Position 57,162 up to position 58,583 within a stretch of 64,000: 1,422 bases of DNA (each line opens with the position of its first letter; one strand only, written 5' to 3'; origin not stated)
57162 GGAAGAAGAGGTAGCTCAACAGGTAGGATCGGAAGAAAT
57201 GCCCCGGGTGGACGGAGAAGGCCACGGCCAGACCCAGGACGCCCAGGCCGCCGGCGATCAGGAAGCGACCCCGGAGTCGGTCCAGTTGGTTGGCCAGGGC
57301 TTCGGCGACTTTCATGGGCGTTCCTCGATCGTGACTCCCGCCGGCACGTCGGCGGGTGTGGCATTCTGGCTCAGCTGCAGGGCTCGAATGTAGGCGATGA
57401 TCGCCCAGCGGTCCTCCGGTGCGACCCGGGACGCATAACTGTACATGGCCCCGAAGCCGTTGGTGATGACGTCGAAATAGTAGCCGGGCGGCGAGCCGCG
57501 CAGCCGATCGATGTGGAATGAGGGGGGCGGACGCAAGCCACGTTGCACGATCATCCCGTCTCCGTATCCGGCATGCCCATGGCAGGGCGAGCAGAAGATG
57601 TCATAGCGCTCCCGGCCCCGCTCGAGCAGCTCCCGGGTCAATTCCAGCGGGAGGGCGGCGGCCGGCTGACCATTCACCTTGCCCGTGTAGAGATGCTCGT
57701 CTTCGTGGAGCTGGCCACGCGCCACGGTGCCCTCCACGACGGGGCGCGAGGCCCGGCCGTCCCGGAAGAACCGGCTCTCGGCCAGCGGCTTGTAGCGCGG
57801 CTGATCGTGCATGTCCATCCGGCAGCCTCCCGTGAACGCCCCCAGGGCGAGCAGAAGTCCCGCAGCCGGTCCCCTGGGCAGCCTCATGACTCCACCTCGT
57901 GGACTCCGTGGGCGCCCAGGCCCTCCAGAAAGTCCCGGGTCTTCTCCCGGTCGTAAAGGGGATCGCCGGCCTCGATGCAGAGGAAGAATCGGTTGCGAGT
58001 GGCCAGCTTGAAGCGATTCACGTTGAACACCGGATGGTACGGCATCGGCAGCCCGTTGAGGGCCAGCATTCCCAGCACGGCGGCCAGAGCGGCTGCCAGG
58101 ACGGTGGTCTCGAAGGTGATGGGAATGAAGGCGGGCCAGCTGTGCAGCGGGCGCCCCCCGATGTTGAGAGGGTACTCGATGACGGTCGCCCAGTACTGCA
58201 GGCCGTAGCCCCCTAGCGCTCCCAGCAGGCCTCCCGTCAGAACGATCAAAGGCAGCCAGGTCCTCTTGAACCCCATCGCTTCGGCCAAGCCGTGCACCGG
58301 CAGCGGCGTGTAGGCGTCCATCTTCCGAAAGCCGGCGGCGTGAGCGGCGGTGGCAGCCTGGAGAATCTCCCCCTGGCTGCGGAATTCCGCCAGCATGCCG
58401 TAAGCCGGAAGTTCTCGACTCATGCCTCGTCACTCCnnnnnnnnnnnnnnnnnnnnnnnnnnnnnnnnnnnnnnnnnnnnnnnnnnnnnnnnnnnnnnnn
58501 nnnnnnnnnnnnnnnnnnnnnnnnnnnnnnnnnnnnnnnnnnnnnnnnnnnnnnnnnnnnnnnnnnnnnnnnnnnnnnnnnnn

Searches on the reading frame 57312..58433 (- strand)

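Call 70: search_protein_families(library=pfam, proteins=[window:57312-58433:-], max_evalue=0.0001)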
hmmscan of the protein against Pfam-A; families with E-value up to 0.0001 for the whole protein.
window:57312-58433:- (373 aa): 1 family
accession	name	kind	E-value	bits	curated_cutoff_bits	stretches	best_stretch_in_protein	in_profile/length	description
PF13442.11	Cytochrome_CBB3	-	1.2e-11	45.2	27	1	270-349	3-68/68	Cytochrome C oxidase, cbb3-type, subunit III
